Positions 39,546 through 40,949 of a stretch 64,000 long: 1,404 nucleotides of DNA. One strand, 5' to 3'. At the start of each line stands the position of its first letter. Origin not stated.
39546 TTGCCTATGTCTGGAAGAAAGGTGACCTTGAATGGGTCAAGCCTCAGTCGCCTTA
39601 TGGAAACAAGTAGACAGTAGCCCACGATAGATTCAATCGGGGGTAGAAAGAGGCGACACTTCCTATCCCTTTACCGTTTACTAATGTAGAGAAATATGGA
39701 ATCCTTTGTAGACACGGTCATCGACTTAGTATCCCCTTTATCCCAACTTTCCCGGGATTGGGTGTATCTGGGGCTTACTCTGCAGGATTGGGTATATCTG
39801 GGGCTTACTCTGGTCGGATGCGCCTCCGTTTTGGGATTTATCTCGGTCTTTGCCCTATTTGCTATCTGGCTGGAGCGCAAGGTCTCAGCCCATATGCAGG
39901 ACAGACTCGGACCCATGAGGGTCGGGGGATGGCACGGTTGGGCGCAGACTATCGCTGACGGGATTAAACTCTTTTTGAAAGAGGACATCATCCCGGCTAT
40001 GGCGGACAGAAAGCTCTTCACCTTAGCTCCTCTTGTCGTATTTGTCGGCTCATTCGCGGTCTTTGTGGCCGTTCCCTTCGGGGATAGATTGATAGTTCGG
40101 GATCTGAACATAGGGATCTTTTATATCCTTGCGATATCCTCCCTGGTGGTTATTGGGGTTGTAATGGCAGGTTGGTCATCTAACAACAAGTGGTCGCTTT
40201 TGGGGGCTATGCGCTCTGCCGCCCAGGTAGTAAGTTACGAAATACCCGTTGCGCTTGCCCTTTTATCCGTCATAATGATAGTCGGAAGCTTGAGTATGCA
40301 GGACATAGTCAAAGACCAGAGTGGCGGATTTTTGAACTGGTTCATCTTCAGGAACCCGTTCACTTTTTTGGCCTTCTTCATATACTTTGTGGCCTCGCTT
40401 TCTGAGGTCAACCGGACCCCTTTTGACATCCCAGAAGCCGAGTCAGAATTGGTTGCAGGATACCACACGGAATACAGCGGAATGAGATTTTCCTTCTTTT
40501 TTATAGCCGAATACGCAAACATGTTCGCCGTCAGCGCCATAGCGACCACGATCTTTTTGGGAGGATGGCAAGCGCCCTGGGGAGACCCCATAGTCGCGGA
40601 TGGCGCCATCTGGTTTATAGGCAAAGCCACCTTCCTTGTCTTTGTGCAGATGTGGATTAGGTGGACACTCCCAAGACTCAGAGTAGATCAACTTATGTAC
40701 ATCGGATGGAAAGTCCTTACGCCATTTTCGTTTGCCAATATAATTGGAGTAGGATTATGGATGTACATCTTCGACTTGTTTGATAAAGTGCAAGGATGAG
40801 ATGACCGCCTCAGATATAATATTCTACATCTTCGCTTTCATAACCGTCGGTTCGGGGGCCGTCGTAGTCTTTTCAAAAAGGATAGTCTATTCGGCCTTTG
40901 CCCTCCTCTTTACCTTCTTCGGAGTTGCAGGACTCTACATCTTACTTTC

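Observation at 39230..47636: Complex I membrane-arm-only gene cluster (nuoA-H-J-K-L-M-N) with an ankyrin-repeat gene between nuoK and nuoL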

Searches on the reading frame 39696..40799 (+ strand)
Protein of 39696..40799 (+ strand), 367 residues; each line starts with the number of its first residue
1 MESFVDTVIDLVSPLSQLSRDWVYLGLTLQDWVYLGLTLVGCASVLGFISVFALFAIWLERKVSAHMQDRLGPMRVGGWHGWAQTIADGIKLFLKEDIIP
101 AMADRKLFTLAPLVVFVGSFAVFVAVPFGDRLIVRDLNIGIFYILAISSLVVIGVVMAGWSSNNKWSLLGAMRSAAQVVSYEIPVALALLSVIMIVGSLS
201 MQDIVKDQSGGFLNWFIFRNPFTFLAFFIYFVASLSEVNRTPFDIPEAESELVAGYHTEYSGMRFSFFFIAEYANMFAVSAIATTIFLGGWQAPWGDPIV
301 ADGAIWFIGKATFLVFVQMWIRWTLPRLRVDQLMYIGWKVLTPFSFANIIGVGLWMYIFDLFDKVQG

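Call 3: search_protein_families(library=pfam, proteins=[window:39696-40799:+])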
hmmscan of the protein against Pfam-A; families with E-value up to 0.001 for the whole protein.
window:39696-40799:+ (367 aa): 1 family
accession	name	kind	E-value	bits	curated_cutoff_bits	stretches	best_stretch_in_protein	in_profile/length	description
PF00146.26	NADHdh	-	1.1e-123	412.8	27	1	44-350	5-295/298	NADH dehydrogenase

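Call 4: search_protein_families(library=ncbifam, proteins=[window:39696-40799:+])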
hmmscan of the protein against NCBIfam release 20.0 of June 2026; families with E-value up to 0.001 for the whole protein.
window:39696-40799:+ (367 aa): 7 families
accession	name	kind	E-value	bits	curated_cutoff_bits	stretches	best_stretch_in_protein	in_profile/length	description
NF004741.0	PRK06076.1-2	equivalog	4.8e-113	377.8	305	1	37-358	21-335/337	NADH-quinone oxidoreductase subunit NuoH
NF004743.0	PRK06076.1-4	equivalog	1.6e-106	356.8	494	1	37-355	15-341/433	NADH-quinone oxidoreductase subunit NuoH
NF004745.0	PRK06076.1-6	equivalog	1.5e-99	333.5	450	1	37-358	14-335/341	NADH-quinone oxidoreductase subunit NuoH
NF004744.0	PRK06076.1-5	equivalog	9.1e-99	331.1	542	2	32-294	29-283/372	NADH-quinone oxidoreductase subunit NuoH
NF004740.0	PRK06076.1-1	equivalog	1.8e-94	316.9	399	1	38-353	14-317/325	NADH-quinone oxidoreductase subunit NuoH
NF004742.0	PRK06076.1-3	equivalog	1.6e-90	303.9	531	1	48-357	35-349/356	NADH-quinone oxidoreductase subunit NuoH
NF040610.1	F420_dehyd_FpoH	exception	2.1e-89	300.2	475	1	38-350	13-330/339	F420H2 dehydrogenase subunit FpoH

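Call 25: find_related_loci(query=window:39696-40799:+, collection=genome_contigs, flank=10000)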
Query window:39696-40799:+ (367 aa) in genome_contigs; peptide patterns used: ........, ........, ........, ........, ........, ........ (x = any residue, [..] = any of these).
599 stretches matched a pattern (row limit reached: there are more); 593 encode a relative of the query (tblastn E <= 1e-3); the best 80 are kept; 80 distinct loci.
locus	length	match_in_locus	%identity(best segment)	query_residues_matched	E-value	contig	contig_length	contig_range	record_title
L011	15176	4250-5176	70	39-353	4e-148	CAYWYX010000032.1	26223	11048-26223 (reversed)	MAG TPA_asm: uncultured Acidobacteriota bacterium isolate SRP092902_co1_123 genome assembly, contig: NODE_2400_length_26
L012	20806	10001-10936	71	52-360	2e-147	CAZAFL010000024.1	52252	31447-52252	MAG TPA_asm: uncultured Chlorobiaceae bacterium isolate binchicken_co185_181 genome assembly, contig: NODE_813_length_52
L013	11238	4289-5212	72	52-356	4e-147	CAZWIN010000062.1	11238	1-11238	MAG TPA_asm: uncultured Chitinophagales bacterium isolate SRP237561_co1_5 genome assembly, contig: NODE_11052_length_112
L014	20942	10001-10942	69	46-356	1e-146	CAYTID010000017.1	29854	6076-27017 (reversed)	MAG TPA_asm: uncultured Ignavibacteriaceae bacterium isolate SRP257756_co1_95 genome assembly, contig: NODE_1061_length_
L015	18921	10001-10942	71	46-356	2e-146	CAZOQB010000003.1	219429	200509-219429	MAG TPA_asm: uncultured Ignavibacteriaceae bacterium isolate binchicken_co191_10 genome assembly, contig: NODE_49_length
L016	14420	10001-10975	67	52-365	2e-146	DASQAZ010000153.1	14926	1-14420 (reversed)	MAG TPA_asm: Bacteroidota bacterium isolate SMAG_U11658 k141_950412, whole genome shotgun sequence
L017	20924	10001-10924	70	52-356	4e-146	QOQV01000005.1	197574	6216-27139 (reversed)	MAG: Ignavibacteriae bacterium isolate BY39 NODE_73, whole genome shotgun sequence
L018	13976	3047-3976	71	52-358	6e-146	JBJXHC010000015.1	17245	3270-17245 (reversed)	MAG: Bacteroidota bacterium isolate F1F2.bin.124 k127_5197108, whole genome shotgun sequence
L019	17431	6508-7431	70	52-356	4e-146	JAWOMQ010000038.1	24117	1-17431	MAG: Bacteroidota bacterium isolate bin_71 c_000005071640, whole genome shotgun sequence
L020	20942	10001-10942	69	46-356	2e-145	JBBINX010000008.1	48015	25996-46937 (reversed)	MAG: Ignavibacteriales bacterium isolate PGF172224_bin_266 NODE_339_length_48015_cov_6.137823, whole genome shotgun sequ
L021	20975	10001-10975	67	34-356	2e-145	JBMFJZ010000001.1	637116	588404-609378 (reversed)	MAG: Bacteroidota bacterium isolate KM4336-10 NODE_1_length_637116_cov_36.808891, whole genome shotgun sequence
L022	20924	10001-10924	69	52-356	2e-145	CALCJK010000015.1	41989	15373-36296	MAG: uncultured bacterium isolate H1_Bin_METABAT__173_sub_1 genome assembly, contig: c_000000301120, whole genome shotgu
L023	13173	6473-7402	69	52-358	4e-145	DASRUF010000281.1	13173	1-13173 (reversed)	MAG TPA_asm: Bacteroidota bacterium isolate SMAG_U7915 k141_2609467, whole genome shotgun sequence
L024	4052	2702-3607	70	49-353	7e-149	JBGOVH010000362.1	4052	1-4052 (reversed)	MAG: Terriglobia bacterium isolate OBJ_0618_7090110_12 k141_6331460_length_4052_cov_519.2685, whole genome shotgun seque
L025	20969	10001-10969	67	39-358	6e-145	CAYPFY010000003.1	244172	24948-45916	MAG TPA_asm: uncultured Chlorobiaceae bacterium isolate binchicken_co185_251 genome assembly, contig: NODE_48_length_244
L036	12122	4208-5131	69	52-356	3e-142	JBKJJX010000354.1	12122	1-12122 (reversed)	MAG: Bacteroidota bacterium isolate ant_bin.22 S1Ck117_1799550_flag_1_multi_9.1841_len_12122, whole genome shotgun seque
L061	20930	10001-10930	63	50-356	1e-132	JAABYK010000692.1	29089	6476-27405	MAG: candidate division KSB1 bacterium isolate CS3-K085 K_merged_R1_(paired)_contig_147081, whole genome shotgun sequenc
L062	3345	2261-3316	57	15-360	5e-135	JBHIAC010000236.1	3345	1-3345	MAG: bacterium isolate K_3_bin.3 NODE_17474_length_3345_cov_11.231915, whole genome shotgun sequence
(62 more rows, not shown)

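Call 29: search_protein_families(library=pfam, proteins=[L061:10-1197:+, L061:1207-2466:+, L061:2560-3444:+, L061:3675-7100:+, L061:7150-7707:+, L061:8039-9028:+, L061:16937-18427:+, L061:18419-19684:-, L061:19748-20500:-, L062:466-1443:+])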
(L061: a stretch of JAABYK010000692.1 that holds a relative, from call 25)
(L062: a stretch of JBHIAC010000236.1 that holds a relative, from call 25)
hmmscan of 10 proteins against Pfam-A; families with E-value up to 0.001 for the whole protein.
L061:10-1197:+ (395 aa): 1 family
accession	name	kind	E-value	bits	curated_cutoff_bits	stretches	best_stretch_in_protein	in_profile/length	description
PF02463.25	SMC_N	-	9.2e-10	38.7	40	1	63-346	135-216/220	RecF/RecN/SMC N terminal domain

L061:1207-2466:+ (419 aa): 1 family
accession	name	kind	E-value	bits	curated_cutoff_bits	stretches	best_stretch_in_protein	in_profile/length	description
PF00275.25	EPSP_synthase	-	6.3e-113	378.1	22.8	1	7-405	2-417/417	EPSP synthase (3-phosphoshikimate 1-carboxyvinyltransferase)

L061:2560-3444:+ (294 aa): 6 families
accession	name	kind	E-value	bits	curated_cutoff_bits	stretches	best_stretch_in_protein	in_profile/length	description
PF07719.23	TPR_2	-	3.5e-07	30.3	27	0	213-243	4-34/34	Tetratricopeptide repeat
PF13174.12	TPR_6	-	1.1e-06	29.3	26.3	0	247-279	1-33/33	Tetratricopeptide repeat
PF13181.12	TPR_8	-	2.2e-06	27.8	25.7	0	213-243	4-34/34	Tetratricopeptide repeat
PF13432.12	TPR_16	-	5e-06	27.3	32.7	1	180-236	4-57/65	Tetratricopeptide repeat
PF00515.34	TPR_1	-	0.00068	19.8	27.8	0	213-242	4-33/34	Tetratricopeptide repeat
PF12895.13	ANAPC3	-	0.00085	20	27.2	0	187-235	37-81/82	Anaphase-promoting complex, cyclosome, subunit 3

L061:3675-7100:+ (1141 aa): 5 families
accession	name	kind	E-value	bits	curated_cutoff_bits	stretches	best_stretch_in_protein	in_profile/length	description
PF07733.18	DNA_pol3_alpha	-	3.1e-105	351.9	23.9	1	301-557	2-260/260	Bacterial DNA polymerase III alpha NTPase domain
PF17657.6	DNA_pol3_finger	-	7.8e-68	227.4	22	1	560-721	1-165/166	Bacterial DNA polymerase III alpha subunit finger domain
PF02811.25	PHP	-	3.3e-61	206.8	26.4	1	6-179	1-164/164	PHP domain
PF14579.12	HHH_6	-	3.4e-33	114.1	25.6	1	795-883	1-89/90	Helix-hairpin-helix motif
PF01336.31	tRNA_anti-codon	-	1.7e-11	44.4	27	1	978-1056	1-75/75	OB-fold nucleic acid binding domain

L061:7150-7707:+ (185 aa): 1 family
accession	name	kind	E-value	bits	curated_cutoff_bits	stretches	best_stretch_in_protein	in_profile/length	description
PF04893.22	Yip1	-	1.5e-19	71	28.6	1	10-168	2-171/173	Yip1 domain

L061:8039-9028:+ (329 aa): 0 families

L061:16937-18427:+ (496 aa): 2 families
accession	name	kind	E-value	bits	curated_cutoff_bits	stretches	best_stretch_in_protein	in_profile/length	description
PF00246.29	Peptidase_M14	-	1.5e-56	192.6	21.6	1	111-384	1-279/286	Zinc carboxypeptidase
PF13620.12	CarboxypepD_reg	-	1.8e-08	35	32.3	1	404-483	2-81/82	Carboxypeptidase regulatory-like domain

L061:18419-19684:- (421 aa): 2 families
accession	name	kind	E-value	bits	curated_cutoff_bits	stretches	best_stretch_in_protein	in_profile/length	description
PF13482.12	RNase_H_2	-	4e-35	121.6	22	1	96-264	1-163/165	RNase_H superfamily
PF10108.15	DNA_pol_B_exo2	-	3.2e-05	24.1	24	1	126-181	25-80/213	Predicted 3'-5' exonuclease related to the exonuclease domain of PolB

L061:19748-20500:- (250 aa): 2 families
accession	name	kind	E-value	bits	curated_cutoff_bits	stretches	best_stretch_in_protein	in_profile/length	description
PF01145.31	Band_7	-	4.8e-39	134.7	23.6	1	21-190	2-175/176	SPFH domain / Band 7 family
PF13421.11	Band_7_1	-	0.00041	20.5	24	0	122-174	155-207/211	SPFH domain-Band 7 family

L062:466-1443:+ (325 aa): 0 families

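Call 41: search_protein_families(library=pfam, proteins=[L009:9413-9628:+, L009:9625-9873:+, L008:9602-9760:+, L010:8034-9389:+, L009:15432-15734:-, L009:15992-16255:-], max_evalue=0.1)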
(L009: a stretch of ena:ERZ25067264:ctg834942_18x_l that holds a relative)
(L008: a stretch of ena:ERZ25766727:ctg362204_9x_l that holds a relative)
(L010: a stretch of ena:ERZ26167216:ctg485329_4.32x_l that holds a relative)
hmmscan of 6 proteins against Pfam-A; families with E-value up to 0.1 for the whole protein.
L009:9413-9628:+ (71 aa): 0 families

L009:9625-9873:+ (82 aa): 1 family
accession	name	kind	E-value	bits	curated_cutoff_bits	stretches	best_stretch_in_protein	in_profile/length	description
PF15738.11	YafQ_toxin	-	3.6e-05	24.4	30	1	9-66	7-64/88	Bacterial toxin of type II toxin-antitoxin system, YafQ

L008:9602-9760:+ (52 aa): 0 families

L010:8034-9389:+ (451 aa): 3 families
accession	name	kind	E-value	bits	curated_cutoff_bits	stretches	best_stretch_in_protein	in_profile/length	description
PF05598.16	DUF772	-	4.1e-17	62.4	23.1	1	53-128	1-74/74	Transposase domain (DUF772)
PF01609.27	DDE_Tnp_1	-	1.2e-12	48.5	23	1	217-396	26-200/200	Transposase DDE domain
PF13751.12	DDE_Tnp_1_6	-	6.9e-09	36.5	25.1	1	329-399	51-124/125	Transposase DDE domain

L009:15432-15734:- (100 aa): 0 families

L009:15992-16255:- (87 aa): 0 families

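Call 42: search_protein_families(library=padloc, proteins=[L009:9413-9628:+, L009:9625-9873:+], max_evalue=0.1)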
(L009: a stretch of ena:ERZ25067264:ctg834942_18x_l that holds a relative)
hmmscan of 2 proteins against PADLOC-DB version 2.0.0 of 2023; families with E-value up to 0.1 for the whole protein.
L009:9413-9628:+ (71 aa): 1 family
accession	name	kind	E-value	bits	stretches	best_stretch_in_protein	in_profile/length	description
PDLC04414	PDC-M10B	-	0.04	12.3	1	9-63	29-84/147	-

L009:9625-9873:+ (82 aa): 0 families

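Call 56: search_protein_families(library=pfam, proteins=[L012:7757-8263:+, L012:8250-8747:+, L012:8675-9907:+, L012:10929-11564:+, L015:10994-11383:+, L015:11448-12032:+])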
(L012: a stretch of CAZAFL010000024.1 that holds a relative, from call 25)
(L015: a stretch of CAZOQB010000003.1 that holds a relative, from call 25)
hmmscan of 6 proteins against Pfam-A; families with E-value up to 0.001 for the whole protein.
L012:7757-8263:+ (168 aa): 1 family
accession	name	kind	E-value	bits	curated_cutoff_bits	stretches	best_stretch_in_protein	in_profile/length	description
PF01058.29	Oxidored_q6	-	9.6e-29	100.2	27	1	44-154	1-128/128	NADH ubiquinone oxidoreductase, 20 Kd subunit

L012:8250-8747:+ (165 aa): 1 family
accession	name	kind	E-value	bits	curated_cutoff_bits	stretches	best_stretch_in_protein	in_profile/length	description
PF00329.25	Complex1_30kDa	-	1.8e-45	154.9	22.5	1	37-156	1-122/124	Respiratory-chain NADH dehydrogenase, 30 Kd subunit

L012:8675-9907:+ (410 aa): 1 family
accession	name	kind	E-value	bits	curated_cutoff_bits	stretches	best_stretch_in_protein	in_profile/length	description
PF00346.24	Complex1_49kDa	-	1.7e-99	332.7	24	2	160-335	1-171/271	Respiratory-chain NADH dehydrogenase, 49 Kd subunit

L012:10929-11564:+ (211 aa): 9 families
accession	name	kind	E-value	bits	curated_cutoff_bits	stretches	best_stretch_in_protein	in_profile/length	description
PF14697.11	Fer4_21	-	1.6e-10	41.3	35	1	55-80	32-58/59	4Fe-4S dicluster domain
PF00037.32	Fer4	-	6e-10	39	21.1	1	58-80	2-24/24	4Fe-4S binding domain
PF12838.12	Fer4_7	-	1.1e-09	39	27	2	64-129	2-52/52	4Fe-4S dicluster domain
PF25160.1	LdpA_Fe-S-bd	-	1.9e-06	28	27.6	0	50-83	14-47/49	LdpA Fe-S cluster-binding domain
PF13484.11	Fer4_16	-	2e-05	25.7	30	0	64-85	2-22/66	4Fe-4S double cluster binding domain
PF13237.11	Fer4_10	-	3.8e-05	24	25.5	1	58-126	3-53/53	4Fe-4S dicluster domain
PF13187.11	Fer4_9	-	4.4e-05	23.9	27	0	50-79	27-52/52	4Fe-4S dicluster domain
PF17179.9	Fer4_22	-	0.00047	21.4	27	0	60-77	77-94/95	4Fe-4S dicluster domain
PF12797.12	Fer4_2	-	0.00083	19.6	24.5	1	58-76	4-22/22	4Fe-4S binding domain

L015:10994-11383:+ (129 aa): 1 family
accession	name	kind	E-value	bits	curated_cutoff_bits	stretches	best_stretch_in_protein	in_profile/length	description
PF05635.17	23S_rRNA_IVP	-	7.5e-12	45.9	33.8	1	19-114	9-102/106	23S rRNA-intervening sequence protein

L015:11448-12032:+ (194 aa): 10 families
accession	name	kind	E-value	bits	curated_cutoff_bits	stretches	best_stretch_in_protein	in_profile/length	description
PF00037.32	Fer4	-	1.4e-10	41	21.1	1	53-74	2-23/24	4Fe-4S binding domain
PF12838.12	Fer4_7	-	7.2e-10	39.6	27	2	59-124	2-52/52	4Fe-4S dicluster domain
PF14697.11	Fer4_21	-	4.2e-09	36.8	35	1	49-75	31-58/59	4Fe-4S dicluster domain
PF13237.11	Fer4_10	-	4.9e-05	23.6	25.5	1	53-121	3-53/53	4Fe-4S dicluster domain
PF13484.11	Fer4_16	-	6.8e-05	24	30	0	59-77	2-20/66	4Fe-4S double cluster binding domain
PF25160.1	LdpA_Fe-S-bd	-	7.8e-05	22.8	27.6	0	45-78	14-47/49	LdpA Fe-S cluster-binding domain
PF13183.11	Fer4_8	-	0.0001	23.2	27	0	55-72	50-67/68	4Fe-4S dicluster domain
PF13187.11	Fer4_9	-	0.00021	21.7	27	0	58-125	1-52/52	4Fe-4S dicluster domain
PF12797.12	Fer4_2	-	0.00036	20.8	24.5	1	53-71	4-22/22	4Fe-4S binding domain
PF17179.9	Fer4_22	-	0.00097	20.4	27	0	55-72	77-94/95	4Fe-4S dicluster domain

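Call 90: search_protein_families(library=pfam, proteins=[L021:12414-12710:+, L036:7093-7434:-], max_evalue=0.01)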
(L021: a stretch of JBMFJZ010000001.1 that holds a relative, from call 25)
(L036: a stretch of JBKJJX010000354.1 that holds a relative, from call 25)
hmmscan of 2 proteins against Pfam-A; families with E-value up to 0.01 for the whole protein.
L021:12414-12710:+ (98 aa): 0 families

L036:7093-7434:- (113 aa): 0 families

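Call 92: search_protein_families(library=ncbifam, proteins=[L009:9413-9628:+, L009:9625-9873:+], max_evalue=0.1)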
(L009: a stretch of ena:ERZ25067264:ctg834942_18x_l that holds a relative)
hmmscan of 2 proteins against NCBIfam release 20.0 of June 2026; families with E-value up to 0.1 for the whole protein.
L009:9413-9628:+ (71 aa): 2 families
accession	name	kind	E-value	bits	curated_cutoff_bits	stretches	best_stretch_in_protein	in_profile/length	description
TIGR01025.1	uS19_arch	equivalog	0.015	15.1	139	1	8-56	9-61/135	30S ribosomal protein S19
NF003121.0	PRK04038.1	equivalog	0.049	13.4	146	1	8-55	20-71/145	30S ribosomal protein S19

L009:9625-9873:+ (82 aa): 2 families
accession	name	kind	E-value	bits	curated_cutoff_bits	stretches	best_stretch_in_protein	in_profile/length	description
TIGR02385.1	RelE_StbE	subfamily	4.6e-05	23.8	27.9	1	10-66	7-64/88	type II toxin-antitoxin system mRNA interferase toxin, RelE/StbE family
TIGR00053.1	TIGR00053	subfamily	0.0089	16.6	87.25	1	9-65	8-65/92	YafQ family addiction module toxin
